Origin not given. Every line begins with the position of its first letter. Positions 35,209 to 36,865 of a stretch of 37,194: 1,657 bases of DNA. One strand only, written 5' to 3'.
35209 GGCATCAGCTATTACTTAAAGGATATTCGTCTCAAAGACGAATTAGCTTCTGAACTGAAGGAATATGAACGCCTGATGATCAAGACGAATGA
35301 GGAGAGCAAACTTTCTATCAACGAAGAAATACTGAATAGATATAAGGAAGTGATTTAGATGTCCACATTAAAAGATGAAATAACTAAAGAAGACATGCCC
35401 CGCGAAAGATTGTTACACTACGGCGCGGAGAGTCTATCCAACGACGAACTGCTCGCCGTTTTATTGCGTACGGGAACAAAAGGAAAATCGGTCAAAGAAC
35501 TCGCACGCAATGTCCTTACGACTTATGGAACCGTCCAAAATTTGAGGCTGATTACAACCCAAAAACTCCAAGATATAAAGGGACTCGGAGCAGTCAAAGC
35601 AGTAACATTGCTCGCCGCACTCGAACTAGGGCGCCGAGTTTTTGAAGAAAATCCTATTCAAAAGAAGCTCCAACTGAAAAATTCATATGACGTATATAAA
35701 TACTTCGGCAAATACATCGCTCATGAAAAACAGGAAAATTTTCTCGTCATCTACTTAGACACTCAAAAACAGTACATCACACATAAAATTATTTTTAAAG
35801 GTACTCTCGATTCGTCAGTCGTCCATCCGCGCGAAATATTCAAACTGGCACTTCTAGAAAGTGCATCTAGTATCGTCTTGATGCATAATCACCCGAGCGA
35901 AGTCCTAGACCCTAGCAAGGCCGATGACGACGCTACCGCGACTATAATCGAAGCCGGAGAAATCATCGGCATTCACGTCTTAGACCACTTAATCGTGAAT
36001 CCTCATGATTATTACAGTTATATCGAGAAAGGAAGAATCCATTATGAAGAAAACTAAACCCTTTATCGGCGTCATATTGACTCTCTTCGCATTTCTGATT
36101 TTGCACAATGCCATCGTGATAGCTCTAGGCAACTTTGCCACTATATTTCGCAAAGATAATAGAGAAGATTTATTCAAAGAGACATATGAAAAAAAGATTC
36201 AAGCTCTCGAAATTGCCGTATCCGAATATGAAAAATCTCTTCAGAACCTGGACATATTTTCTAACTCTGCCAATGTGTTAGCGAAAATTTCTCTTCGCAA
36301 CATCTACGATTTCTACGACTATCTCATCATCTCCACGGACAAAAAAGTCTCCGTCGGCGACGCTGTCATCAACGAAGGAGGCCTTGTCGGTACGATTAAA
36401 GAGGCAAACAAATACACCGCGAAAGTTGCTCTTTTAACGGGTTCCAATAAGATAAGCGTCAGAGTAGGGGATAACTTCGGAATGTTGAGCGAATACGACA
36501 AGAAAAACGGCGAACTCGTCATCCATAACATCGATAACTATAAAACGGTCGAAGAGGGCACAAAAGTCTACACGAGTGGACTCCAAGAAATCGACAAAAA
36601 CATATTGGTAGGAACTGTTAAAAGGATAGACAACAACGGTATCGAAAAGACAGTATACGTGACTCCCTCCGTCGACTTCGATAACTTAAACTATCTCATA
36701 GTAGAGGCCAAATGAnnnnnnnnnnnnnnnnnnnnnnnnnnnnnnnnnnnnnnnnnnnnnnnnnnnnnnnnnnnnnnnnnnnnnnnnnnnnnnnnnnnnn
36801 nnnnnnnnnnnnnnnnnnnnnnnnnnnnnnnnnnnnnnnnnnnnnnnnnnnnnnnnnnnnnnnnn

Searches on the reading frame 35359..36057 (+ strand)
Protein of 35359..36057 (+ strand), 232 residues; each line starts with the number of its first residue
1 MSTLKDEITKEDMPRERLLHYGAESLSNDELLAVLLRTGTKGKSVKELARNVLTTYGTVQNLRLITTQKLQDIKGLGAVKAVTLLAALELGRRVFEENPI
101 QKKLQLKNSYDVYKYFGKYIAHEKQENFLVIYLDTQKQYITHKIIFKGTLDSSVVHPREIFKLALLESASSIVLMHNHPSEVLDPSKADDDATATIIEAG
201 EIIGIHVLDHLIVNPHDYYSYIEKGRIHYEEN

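Call 26: search_protein_families(library=pfam, proteins=[window:35359-36057:+], max_evalue=0.001)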
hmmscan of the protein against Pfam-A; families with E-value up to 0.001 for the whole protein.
window:35359-36057:+ (232 aa): 2 families
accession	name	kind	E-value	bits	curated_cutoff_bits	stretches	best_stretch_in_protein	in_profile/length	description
PF04002.20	RadC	-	2.1e-41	141.1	22.1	1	107-225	2-120/121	RadC-like JAB domain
PF20582.4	UPF0758_N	-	1.8e-24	86.1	27.1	1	7-82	3-77/77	UPF0758 N-terminal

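Call 33: find_homologous_proteins(query=window:35359-36057:+, max_evalue=1e-40)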
Query window:35359-36057:+ (232 aa): 2267 proteins with E <= 1e-40 among 8000 candidates; the best 120 are listed.
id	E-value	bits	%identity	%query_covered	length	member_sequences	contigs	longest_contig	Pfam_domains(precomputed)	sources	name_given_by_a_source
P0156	2.2e-145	500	100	100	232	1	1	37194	PF04002.21,PF20582.5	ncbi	-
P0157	9.5e-99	348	69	99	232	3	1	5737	PF04002.21,PF20582.5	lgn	-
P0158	1.5e-86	308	60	99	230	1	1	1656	PF04002.21,PF20582.5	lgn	-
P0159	3.9e-86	306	59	100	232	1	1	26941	PF04002.21,PF20582.5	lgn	-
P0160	4.0e-86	306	59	99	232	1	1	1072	PF04002.21,PF20582.5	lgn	-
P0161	5.6e-86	306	59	99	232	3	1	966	PF04002.21,PF20582.5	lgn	-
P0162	4.2e-85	303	60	99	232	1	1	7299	PF04002.21,PF20582.5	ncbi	-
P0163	4.5e-85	303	59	99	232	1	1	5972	PF04002.21,PF20582.5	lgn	-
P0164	7.0e-85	302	58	99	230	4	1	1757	PF04002.21,PF20582.5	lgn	-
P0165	7.7e-85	302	61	98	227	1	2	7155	PF04002.21,PF20582.5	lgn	-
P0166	3.4e-84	300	60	99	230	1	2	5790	PF04002.21,PF20582.5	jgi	-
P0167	8.4e-83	295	59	99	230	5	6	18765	PF04002.21,PF20582.5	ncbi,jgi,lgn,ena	-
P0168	3.4e-82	293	57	99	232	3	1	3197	PF04002.21,PF20582.5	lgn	-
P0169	4.2e-82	293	58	99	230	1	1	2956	PF04002.21,PF20582.5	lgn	-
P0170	8.0e-82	292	58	98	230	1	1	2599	PF04002.21,PF20582.5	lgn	-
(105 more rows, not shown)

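Call 34: find_encoding_contigs(protein=P0159, flank=10000, max_places=2)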
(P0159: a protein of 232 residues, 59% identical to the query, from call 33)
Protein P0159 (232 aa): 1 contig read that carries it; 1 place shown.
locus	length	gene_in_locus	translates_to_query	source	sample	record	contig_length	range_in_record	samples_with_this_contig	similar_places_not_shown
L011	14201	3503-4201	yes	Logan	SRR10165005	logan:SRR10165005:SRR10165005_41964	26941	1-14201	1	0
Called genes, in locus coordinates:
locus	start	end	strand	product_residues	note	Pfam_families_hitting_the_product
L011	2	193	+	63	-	?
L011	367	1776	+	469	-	PF00919:UPF0004, PF04055:Radical_SAM, PF01938:TRAM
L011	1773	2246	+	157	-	-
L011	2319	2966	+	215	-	PF04239:DUF421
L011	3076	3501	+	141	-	-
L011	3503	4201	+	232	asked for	PF20582:UPF0758_N, PF04002:RadC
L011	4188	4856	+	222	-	PF04085:MreC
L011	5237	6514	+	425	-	-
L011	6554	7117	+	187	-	PF21448:DNMK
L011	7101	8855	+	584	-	PF01411:tRNA-synt_2c, PF07973:tRNA_SAD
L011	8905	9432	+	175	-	PF07963:N_methyl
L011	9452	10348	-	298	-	PF01841:Transglut_core (weak)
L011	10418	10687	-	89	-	PF01649:Ribosomal_S20p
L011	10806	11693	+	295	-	PF07454:SpoIIP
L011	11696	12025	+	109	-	-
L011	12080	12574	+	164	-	-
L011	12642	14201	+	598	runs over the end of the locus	PF00009:GTP_EFTU, PF03144:GTP_EFTU_D2 (weak), PF00679:EFG_C, PF06421:LepA_C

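Call 35: find_encoding_contigs(protein=P0167, flank=10000, max_places=6)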
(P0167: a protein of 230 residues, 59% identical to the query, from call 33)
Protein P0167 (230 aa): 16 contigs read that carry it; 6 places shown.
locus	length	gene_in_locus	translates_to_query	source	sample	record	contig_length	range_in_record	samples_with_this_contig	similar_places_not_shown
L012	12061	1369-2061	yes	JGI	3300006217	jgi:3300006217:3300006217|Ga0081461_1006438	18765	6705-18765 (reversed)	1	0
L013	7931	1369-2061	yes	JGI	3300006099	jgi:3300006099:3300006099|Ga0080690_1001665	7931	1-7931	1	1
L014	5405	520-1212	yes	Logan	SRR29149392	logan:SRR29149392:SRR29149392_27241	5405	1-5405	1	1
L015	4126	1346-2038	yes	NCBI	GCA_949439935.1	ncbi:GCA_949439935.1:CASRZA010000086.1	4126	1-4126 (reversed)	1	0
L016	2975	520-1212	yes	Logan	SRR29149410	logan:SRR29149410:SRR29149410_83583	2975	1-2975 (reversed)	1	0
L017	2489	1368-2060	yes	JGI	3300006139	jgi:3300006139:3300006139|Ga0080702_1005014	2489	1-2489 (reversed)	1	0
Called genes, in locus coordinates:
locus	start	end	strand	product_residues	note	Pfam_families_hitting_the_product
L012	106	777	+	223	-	PF04239:DUF421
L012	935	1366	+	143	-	-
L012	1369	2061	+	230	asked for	PF20582:UPF0758_N, PF04002:RadC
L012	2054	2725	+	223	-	PF04085:MreC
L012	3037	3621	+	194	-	PF21448:DNMK (weak)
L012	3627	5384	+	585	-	PF01411:tRNA-synt_2c, PF07973:tRNA_SAD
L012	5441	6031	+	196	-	PF07963:N_methyl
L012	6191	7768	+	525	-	-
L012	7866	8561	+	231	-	PF13328:HD_4, PF01966:HD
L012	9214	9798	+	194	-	-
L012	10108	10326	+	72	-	-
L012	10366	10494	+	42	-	-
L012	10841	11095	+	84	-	PF02576:RimP_N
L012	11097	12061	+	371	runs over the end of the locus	PF08529:NusA_N, PF13184:KH_NusA_1st, PF26594:KH_NusA_2nd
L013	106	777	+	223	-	PF04239:DUF421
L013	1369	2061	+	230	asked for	PF20582:UPF0758_N, PF04002:RadC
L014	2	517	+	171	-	?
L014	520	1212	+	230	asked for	PF20582:UPF0758_N, PF04002:RadC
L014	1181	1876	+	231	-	PF04085:MreC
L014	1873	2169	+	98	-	-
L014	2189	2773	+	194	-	PF21448:DNMK (weak)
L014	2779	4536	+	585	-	PF01411:tRNA-synt_2c, PF07973:tRNA_SAD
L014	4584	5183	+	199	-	PF07963:N_methyl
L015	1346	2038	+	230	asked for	PF20582:UPF0758_N, PF04002:RadC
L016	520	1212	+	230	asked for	PF20582:UPF0758_N, PF04002:RadC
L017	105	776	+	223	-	PF04239:DUF421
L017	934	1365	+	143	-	-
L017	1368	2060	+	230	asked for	PF20582:UPF0758_N, PF04002:RadC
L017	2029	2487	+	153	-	?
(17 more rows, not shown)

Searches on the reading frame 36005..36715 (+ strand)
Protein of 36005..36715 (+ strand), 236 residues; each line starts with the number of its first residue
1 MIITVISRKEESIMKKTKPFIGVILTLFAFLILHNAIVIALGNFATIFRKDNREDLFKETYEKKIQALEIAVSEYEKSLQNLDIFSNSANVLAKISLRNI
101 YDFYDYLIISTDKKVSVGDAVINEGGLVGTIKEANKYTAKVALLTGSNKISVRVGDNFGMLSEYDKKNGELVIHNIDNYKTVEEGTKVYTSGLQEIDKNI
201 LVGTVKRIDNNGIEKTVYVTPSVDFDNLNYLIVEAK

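Call 26: search_protein_families(library=pfam, proteins=[window:36005-36715:+], max_evalue=0.001)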
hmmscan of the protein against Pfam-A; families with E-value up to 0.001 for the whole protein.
window:36005-36715:+ (236 aa): 1 family
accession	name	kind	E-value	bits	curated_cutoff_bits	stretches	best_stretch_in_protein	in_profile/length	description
PF04085.20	MreC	-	1.4e-24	87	28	1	103-233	9-145/147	Rod shape-determining protein MreC, barrel core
